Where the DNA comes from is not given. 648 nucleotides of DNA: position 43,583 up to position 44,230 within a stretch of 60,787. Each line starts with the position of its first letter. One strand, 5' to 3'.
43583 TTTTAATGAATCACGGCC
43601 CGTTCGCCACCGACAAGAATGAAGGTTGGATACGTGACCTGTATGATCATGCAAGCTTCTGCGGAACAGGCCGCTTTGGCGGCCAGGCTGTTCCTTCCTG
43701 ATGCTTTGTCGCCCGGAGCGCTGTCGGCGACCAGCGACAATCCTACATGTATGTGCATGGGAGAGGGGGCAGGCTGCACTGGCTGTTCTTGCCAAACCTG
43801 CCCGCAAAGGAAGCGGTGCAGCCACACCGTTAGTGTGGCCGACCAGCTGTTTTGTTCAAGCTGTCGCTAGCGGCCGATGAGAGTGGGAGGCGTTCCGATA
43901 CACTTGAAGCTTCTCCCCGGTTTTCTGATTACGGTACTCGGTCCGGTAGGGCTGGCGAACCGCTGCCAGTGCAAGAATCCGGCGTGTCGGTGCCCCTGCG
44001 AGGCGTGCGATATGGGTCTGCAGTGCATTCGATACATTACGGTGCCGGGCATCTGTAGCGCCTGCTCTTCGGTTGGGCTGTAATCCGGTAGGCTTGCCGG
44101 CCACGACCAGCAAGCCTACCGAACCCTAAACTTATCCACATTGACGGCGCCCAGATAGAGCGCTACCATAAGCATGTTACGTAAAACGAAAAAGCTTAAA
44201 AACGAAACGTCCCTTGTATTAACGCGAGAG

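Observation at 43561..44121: Self-contained unit encoding two tandem paralogous nine-cysteine small proteins between pcrA and the RpfB-like gene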

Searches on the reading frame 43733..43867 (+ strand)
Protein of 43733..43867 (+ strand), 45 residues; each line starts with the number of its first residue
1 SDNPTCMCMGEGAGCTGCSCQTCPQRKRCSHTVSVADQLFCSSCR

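Call 19: find_homologous_proteins(query=A3, max_evalue=10)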
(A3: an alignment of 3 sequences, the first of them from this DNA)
Query A3 (3 sequences): no candidate shares three 5-residue words with the query. No homologue found.

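Call 29: search_protein_representatives(alignment_id=A5)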
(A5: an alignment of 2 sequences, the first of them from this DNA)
Query: 2 sequences, 45 profile positions. Proteins with E-value up to 0.001 (for the whole library): 1; up to 1e-10: 0; up to 1e-30: 0. The best 1 are listed.
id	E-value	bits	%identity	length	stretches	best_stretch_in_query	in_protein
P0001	3.4e-04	37.0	-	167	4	15-32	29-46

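Call 33: find_related_loci(query=A3, collection=metagenome_contigs, flank=5000)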
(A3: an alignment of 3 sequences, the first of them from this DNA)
Query A3 (45 aa) in metagenome_contigs; peptide patterns used: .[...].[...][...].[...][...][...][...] (x = any residue, [..] = any of these).
122 stretches matched a pattern, but none encodes a relative of the query by tblastn (E <= 1e-3).

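Call 38: search_solved_structures(query=A3, max_evalue=10, show_alignments=3)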
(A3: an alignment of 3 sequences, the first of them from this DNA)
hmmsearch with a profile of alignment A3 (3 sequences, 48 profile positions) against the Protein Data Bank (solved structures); distinct sequences matched with E-value up to 10: 6.
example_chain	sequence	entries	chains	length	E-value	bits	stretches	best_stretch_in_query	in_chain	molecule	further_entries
2cur_A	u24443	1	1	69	0.39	14.3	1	18-44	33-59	Skeletal muscle LIM-protein 1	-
1x61_A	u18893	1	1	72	0.51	13.9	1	18-46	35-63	Thyroid receptor interacting protein 6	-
1b8t_A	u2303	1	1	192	0.55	13.8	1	6-44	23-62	PROTEIN (CRP1)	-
4g7w_A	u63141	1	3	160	1.2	12.7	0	4-29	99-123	Putative uncharacterized protein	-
6x44_A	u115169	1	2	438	2.7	11.6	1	14-44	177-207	Serine repeat antigen 5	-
2o13_A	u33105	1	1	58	6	10.5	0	13-46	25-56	Muscle LIM protein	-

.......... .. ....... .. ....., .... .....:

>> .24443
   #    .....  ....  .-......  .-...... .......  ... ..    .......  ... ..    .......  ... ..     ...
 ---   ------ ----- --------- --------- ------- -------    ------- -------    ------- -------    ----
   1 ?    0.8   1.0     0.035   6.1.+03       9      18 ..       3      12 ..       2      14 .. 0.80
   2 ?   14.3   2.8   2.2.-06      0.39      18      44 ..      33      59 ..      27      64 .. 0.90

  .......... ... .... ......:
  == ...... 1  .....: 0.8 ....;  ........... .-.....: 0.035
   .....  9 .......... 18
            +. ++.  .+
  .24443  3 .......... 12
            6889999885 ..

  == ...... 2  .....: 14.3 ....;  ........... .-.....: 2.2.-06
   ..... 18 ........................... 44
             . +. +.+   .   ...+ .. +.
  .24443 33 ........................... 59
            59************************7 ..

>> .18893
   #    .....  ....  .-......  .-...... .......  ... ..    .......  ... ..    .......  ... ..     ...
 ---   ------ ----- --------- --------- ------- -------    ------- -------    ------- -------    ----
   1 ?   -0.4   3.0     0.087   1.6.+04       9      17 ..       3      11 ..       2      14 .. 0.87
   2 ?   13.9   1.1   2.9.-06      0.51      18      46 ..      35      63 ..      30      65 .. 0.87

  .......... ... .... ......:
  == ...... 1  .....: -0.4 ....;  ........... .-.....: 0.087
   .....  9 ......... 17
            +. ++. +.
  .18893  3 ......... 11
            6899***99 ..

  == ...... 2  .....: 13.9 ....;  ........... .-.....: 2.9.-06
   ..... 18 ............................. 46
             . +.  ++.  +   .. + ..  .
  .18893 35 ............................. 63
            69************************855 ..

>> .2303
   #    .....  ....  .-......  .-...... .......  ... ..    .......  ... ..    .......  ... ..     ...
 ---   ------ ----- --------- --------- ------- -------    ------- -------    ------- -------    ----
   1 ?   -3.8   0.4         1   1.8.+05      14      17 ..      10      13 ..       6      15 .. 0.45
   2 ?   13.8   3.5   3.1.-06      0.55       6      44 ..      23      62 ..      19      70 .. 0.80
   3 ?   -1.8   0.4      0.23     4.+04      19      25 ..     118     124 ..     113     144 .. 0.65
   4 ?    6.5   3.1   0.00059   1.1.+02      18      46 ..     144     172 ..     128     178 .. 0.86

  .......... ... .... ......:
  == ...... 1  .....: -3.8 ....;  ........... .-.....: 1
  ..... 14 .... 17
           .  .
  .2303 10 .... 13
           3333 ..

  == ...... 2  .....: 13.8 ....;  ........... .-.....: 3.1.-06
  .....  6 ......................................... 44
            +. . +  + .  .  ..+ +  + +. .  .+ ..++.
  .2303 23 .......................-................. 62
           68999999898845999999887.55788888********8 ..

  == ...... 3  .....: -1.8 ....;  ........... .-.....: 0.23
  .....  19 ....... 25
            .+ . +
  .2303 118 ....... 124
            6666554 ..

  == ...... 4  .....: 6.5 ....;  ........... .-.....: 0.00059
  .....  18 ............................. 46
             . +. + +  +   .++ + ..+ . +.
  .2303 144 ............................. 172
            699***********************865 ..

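Call 42: predict_structure(alignment_id=A5)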
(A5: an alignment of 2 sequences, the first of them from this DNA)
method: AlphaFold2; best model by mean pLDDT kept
length: 41 residues; sequences in the alignment: 2
mean_pLDDT: 59.8   pTM: 0.34
mean pLDDT of the five models: 59.8, 58.8, 58.5, 57.7, 54.8
residues with pLDDT >= 90: 0; 70-90: 12; 50-70: 19; < 50: 10
segments of 3 or more residues with pLDDT < 50: 1-4, 6-10
pLDDT, mean of each block of 10 residues (from residue 1): 46 53 69 70 68
secondary structure, 60 per line:
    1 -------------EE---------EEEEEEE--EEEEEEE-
elements in order: E25-31 E34-40

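Call 49: fold_search(model_id=the predicted structure, library=pdb)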
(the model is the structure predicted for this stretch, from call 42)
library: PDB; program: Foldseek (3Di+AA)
matches with E <= 10: 10; with E <= 0.001: 0
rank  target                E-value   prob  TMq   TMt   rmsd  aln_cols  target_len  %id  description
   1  6kra_MODEL_1_A        5.7e+00  0.06  0.32  0.37   1.9        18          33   22  Solution NMR Structure of RMAD4 alpha Defensin (released 2020-08-26)
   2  3lo1                  6.5e+00  0.08  0.40  0.47   2.2        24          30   21  Crystal structure of human alpha-defensin 1 (Y16A mutant) (released 2010-03-09)
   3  4e86_D                6.5e+00  0.03  0.27  0.34   7.6        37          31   22  Crystal structure of human alpha-defensin 5, HD5 (Leu29Aba mutant) (released 2012-05-16)
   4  3ixe_B                7.5e+00  0.04  0.35  0.23   8.4        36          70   19  Structural basis of competition between PINCH1 and PINCH2 for binding to the ankyrin repeat domain of integrin-linked  (released 2009-12-15)
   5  1zmh_A                8.6e+00  0.06  0.41  0.47   2.4        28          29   21  Crystal structure of human neutrophil peptide 2, HNP-2 (variant Gly16-> D-Ala) (released 2005-08-16)
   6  3lo4_A                9.2e+00  0.06  0.36  0.42   2.5        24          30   21  Crystal structure of human alpha-defensin 1 (R24A mutant) (released 2010-03-09)
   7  7ewc_C                9.2e+00  0.04  0.29  0.18   3.7        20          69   20  Mycobacterium tuberculosis HigA2 (Form I) (released 2022-03-02)
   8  1wqk_MODEL_1_A        9.8e+00  0.04  0.35  0.34   3.7        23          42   17  Solution structure of APETx1, a specific peptide inhibitor of human Ether-a-go-go-related gene potassium chann (released 2005-03-08)
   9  1x61_MODEL_1_A        9.8e+00  0.03  0.32  0.20   8.4        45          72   24  Solution structure of the first LIM domain of thyroid receptor interacting protein 6 (TRIP6) (released 2005-11-17)
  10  7yoa_A                9.8e+00  0.02  0.30  0.33   5.7        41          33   20  High-resolution crystal structure of the mouse alpha-defensin cryptdin 14 (released 2022-11-30)

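Call 64: find_related_loci(query=A3, collection=viral_contigs, flank=3000)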
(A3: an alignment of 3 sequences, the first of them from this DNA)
Query A3 (45 aa) in viral_contigs; peptide patterns used: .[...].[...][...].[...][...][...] (x = any residue, [..] = any of these).
37 stretches matched a pattern, but none encodes a relative of the query by tblastn (E <= 1e-3).

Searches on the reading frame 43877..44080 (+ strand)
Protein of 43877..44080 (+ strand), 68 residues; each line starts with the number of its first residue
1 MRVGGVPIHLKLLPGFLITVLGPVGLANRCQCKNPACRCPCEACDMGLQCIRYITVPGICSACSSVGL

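Call 4: search_protein_families(library=pfam, proteins=[window:43877-44080:+], max_evalue=1)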
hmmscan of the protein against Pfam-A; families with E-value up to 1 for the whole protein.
seq(68 aa): 0 families

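Call 7: find_homologous_proteins(query=window:43877-44080:+, max_evalue=10)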
Query seq(68 aa): no candidate shares three 5-residue words with the query. No homologue found.

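Call 39: search_protein_families(library=ncbifam, proteins=[window:43877-44080:+], max_evalue=10)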
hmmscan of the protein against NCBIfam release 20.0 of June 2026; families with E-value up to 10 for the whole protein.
seq(68 aa): 0 families

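Call 60: search_protein_families(library=phrogs, proteins=[window:43877-44080:+], max_evalue=1)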
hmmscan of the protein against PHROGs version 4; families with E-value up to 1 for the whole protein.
seq(68 aa): 0 families

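Call 63: predict_structure(protein=window:43877-44080:+)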
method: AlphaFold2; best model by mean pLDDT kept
length: 68 residues; sequences in the alignment: 1
mean_pLDDT: 55.2   pTM: 0.29
mean pLDDT of the five models: 55.2, 53.5, 53.2, 51.1, 50.9
residues with pLDDT >= 90: 0; 70-90: 8; 50-70: 32; < 50: 28
segments of 3 or more residues with pLDDT < 50: 1-7, 12-23, 25-28
pLDDT, mean of each block of 10 residues (from residue 1): 43 47 48 60 69 57 64
secondary structure, 60 per line:
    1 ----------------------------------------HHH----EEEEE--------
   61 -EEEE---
elements in order: E48-52 E62-65

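Call 65: search_dna_similar(query=window:43877-44080:+, collection=phages, mode=protein, max_evalue=10, max_rows=10)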
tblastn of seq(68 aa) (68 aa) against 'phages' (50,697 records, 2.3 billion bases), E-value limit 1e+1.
No match.
